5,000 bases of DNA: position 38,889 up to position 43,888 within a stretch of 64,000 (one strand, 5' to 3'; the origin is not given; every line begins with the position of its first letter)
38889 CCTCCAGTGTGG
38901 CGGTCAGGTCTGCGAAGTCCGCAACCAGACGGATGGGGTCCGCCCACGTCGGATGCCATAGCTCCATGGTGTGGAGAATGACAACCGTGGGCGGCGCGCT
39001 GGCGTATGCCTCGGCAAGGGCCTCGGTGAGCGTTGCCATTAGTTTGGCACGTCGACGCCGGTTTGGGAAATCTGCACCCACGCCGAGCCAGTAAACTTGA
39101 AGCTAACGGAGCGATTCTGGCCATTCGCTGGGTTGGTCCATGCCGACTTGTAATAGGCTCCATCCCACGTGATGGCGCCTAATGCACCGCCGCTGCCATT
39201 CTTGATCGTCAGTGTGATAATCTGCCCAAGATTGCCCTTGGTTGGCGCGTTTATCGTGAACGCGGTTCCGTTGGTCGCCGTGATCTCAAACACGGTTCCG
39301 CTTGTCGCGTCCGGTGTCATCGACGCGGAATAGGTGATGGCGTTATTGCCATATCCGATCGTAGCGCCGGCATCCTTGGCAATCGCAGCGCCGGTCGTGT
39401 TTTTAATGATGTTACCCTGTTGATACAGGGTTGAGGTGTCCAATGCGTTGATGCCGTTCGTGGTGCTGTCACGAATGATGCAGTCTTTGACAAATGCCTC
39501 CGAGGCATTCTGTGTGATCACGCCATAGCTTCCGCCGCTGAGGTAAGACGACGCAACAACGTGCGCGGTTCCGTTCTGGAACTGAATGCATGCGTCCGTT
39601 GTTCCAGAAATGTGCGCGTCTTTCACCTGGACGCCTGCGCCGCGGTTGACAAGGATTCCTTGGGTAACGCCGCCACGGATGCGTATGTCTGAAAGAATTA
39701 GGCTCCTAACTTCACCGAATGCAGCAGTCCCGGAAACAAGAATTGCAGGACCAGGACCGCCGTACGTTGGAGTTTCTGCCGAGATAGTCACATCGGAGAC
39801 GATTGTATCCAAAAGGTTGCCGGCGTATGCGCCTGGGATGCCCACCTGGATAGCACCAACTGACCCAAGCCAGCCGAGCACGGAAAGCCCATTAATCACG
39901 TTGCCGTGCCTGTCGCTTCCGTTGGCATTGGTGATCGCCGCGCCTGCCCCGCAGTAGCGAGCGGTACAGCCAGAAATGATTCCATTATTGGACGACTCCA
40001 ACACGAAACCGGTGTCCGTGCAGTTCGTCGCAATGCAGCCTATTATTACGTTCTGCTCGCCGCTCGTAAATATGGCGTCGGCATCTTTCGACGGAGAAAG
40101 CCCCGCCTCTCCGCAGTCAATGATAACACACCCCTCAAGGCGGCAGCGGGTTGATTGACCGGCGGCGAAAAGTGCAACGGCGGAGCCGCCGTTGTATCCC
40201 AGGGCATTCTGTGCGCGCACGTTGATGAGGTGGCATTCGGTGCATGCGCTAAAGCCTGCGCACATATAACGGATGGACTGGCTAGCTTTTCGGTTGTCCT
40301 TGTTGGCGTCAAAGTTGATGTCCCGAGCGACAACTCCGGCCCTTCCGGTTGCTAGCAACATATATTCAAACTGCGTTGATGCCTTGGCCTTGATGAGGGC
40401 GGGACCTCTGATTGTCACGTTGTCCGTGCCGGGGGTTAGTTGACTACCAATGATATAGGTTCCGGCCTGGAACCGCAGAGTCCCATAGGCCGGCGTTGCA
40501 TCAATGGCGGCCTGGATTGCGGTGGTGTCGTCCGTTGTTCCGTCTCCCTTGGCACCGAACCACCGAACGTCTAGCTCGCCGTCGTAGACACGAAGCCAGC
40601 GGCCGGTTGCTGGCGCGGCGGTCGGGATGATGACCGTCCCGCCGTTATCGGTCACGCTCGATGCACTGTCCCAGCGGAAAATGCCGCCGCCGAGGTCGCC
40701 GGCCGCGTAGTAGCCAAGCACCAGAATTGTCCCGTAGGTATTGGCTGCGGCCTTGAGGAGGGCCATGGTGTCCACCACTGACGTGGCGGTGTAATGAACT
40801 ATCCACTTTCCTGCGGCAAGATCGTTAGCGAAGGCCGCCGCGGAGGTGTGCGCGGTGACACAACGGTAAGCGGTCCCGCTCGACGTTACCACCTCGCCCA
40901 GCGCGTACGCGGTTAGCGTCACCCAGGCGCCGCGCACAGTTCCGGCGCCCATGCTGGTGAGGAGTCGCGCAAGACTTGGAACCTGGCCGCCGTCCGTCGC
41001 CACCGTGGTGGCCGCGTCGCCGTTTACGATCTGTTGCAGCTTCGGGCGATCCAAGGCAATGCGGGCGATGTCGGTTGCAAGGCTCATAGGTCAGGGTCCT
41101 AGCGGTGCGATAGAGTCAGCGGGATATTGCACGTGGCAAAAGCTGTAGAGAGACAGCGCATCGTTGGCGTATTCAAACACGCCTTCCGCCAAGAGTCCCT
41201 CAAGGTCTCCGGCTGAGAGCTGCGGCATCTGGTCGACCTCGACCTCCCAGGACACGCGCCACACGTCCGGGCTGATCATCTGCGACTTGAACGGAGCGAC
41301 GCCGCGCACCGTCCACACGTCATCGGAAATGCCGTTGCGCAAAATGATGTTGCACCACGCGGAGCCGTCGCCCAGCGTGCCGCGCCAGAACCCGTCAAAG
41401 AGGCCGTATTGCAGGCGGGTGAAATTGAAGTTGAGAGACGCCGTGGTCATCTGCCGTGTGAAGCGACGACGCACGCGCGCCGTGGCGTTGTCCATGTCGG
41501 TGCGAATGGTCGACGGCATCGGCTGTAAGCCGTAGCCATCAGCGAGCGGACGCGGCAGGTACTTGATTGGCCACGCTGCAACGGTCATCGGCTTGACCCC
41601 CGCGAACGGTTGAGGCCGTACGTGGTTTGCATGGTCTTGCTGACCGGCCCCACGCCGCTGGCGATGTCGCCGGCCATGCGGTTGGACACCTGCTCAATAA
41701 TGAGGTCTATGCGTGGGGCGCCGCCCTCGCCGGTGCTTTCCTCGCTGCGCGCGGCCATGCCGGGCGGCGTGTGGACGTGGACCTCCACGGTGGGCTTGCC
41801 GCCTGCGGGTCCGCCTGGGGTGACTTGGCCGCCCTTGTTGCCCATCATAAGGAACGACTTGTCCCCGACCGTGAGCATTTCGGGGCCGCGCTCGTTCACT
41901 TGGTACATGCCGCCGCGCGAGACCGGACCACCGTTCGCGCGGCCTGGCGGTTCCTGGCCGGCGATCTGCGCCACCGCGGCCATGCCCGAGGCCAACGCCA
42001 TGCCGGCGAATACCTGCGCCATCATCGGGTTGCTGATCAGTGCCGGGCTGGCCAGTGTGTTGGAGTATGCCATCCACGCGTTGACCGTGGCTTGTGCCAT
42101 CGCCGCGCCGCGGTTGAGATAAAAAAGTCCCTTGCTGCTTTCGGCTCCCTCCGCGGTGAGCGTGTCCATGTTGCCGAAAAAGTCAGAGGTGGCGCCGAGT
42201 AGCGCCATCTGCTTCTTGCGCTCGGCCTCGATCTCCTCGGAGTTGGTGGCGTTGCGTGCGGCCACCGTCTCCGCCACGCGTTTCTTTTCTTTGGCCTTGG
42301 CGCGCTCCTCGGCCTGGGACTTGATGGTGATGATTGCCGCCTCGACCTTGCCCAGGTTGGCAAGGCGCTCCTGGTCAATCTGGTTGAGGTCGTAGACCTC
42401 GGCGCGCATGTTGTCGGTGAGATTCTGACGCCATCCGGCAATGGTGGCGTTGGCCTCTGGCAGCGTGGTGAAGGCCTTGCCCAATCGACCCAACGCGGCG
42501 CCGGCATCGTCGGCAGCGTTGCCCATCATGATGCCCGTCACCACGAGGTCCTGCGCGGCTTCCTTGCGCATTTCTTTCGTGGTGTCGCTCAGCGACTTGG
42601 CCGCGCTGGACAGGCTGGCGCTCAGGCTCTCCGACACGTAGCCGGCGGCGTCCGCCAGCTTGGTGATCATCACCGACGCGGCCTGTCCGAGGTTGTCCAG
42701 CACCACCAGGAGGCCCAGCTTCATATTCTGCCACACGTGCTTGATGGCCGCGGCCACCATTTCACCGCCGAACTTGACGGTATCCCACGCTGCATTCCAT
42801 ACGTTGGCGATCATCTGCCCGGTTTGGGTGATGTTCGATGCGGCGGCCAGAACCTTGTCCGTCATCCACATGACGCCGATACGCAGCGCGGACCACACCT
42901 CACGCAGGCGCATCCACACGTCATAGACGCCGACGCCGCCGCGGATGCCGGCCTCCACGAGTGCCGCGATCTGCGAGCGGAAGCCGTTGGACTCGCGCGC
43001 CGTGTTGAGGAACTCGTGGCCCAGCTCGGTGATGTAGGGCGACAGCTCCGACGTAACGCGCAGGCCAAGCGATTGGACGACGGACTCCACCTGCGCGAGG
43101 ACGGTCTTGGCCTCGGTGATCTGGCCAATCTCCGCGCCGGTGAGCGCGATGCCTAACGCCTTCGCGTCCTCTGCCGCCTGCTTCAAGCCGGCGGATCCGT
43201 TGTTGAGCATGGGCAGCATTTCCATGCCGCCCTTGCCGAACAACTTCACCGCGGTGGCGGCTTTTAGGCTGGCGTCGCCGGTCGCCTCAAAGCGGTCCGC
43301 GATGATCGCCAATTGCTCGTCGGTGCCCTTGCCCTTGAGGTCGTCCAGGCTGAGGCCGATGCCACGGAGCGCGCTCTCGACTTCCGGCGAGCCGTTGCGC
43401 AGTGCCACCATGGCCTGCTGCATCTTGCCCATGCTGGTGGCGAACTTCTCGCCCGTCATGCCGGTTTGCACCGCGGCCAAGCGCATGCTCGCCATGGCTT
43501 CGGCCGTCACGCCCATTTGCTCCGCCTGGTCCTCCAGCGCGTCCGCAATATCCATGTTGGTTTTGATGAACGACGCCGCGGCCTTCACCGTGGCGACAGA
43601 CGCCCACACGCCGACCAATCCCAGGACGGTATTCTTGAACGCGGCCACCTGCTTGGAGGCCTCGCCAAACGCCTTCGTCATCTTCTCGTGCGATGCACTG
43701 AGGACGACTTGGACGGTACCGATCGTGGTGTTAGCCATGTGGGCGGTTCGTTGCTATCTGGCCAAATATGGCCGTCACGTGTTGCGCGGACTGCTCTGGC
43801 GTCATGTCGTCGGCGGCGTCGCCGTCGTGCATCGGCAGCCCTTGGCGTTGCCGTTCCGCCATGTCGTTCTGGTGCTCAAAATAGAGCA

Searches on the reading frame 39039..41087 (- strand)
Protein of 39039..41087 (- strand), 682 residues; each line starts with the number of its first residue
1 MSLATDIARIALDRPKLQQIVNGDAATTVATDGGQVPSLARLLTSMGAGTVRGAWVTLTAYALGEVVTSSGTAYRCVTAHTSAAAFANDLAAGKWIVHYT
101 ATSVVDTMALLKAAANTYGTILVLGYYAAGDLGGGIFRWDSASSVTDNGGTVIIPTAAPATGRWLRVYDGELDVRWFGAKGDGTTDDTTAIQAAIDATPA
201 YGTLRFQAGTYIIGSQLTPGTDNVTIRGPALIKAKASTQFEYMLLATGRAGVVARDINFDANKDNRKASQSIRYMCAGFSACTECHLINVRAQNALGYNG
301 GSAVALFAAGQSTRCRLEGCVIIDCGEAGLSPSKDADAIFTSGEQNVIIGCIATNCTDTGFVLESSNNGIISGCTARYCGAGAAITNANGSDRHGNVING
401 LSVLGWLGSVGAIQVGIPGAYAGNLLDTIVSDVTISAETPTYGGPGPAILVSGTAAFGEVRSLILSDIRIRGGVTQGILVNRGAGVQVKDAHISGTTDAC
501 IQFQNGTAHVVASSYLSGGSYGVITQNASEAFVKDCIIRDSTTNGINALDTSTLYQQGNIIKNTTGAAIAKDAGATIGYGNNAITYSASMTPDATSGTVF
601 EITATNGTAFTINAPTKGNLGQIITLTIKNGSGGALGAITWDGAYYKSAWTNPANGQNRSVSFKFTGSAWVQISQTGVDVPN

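Call 25: search_protein_families(library=pfam, proteins=[window:39039-41087:-], max_evalue=0.001)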
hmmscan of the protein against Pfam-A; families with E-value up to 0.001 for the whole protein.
window:39039-41087:- (682 aa): 4 families
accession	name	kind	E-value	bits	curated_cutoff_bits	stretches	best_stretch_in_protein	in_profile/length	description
PF13229.12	Beta_helix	-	2.1e-15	57.1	25.9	2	466-586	14-136/158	Right handed beta helix region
PF12708.12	Pect-lyase_RHGA_epim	-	2.5e-10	41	27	1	174-382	4-211/213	Rhamnogalacturonase A/epimerase, pectate lyase-like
PF05048.19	NosD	-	3.5e-09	36.8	23.6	1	474-575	15-115/212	Periplasmic copper-binding protein (NosD)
PF02839.19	CBM_5_12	-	6.4e-07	29.7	26.2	1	54-85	1-31/44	Carbohydrate-binding module family 5/12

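Call 57: search_protein_families(library=phrogs, proteins=[window:39039-41087:-], max_evalue=0.001)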
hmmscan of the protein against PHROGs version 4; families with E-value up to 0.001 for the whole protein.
window:39039-41087:- (682 aa): 15 families
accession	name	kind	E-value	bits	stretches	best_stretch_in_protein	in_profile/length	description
phrog_19253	-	unknown function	1.5e-15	57.7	1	73-224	212-363/806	-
phrog_4250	-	tail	2.7e-15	56.8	1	109-230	157-285/786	EPS depolymerase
phrog_17640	-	tail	2.7e-13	51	1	117-201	96-177/431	tail fiber protein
phrog_2234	-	tail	7.4e-11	42.4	1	162-218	176-234/757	tail spike protein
phrog_15455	-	tail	1e-10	41.8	1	174-301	150-299/652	tail fiber protein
phrog_20231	-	tail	3.6e-10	40.1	1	173-247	175-241/691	tail protein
phrog_18522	-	tail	4.8e-09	36.1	1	150-218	147-220/612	tail protein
phrog_14251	-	unknown function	1.1e-08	35.1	1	50-105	82-137/539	-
phrog_18162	-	tail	1.2e-08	34.6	1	120-217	168-266/800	tail fiber protein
phrog_38237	-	unknown function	1.4e-07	31.2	1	127-235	287-392/697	-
phrog_7458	-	tail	2.9e-07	30.1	1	170-228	121-181/732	tail spike protein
phrog_14558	-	tail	5.1e-07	29.3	1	172-234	105-168/740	tail spike protein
phrog_3918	-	tail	2.7e-06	27.1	1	131-216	171-259/707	tail fiber protein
phrog_8280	-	tail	3.9e-06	27.7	1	172-401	150-392/632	tail spike protein with colonic acid degradation activity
phrog_15175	-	head and packaging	6.8e-06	25.8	1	172-197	233-258/647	virion structural protein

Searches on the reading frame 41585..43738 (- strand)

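Call 25: search_protein_families(library=pfam, proteins=[window:41585-43738:-], max_evalue=0.001)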
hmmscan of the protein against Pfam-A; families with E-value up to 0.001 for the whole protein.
window:41585-43738:- (717 aa): 0 families

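Call 27: search_protein_families(library=phrogs, proteins=[window:41585-43738:-], max_evalue=0.001)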
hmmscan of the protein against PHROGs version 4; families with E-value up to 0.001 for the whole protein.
window:41585-43738:- (717 aa): 11 families
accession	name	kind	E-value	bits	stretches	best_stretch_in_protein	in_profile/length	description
phrog_9483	-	tail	6.5e-49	168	1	3-614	1-603/657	tail length tape measure protein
phrog_13338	-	unknown function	1.8e-27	97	1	9-509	13-454/903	-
phrog_2854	-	tail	5.1e-21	76.1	1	21-510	21-433/855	tail length tape measure protein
phrog_8462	-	tail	1.5e-20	74.5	1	1-657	4-646/672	tail length tape measure protein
phrog_1506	-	tail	1.2e-14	54.4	1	446-614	1022-1190/1269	tail length tape measure protein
phrog_1538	-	tail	2.4e-14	54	1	438-690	535-801/811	tail length tape measure protein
phrog_8125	-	tail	9.4e-13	49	1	29-444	60-476/578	tail length tape measure protein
phrog_22443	-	unknown function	3.2e-10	39.8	1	15-301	19-305/1064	-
phrog_2276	-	tail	7e-10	39.2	1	18-293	57-305/673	tail length tape measure protein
phrog_21845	-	tail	6.4e-09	36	1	454-613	386-548/764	tail length tape measure protein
phrog_30701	-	unknown function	0.00056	20.7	1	593-648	105-151/188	-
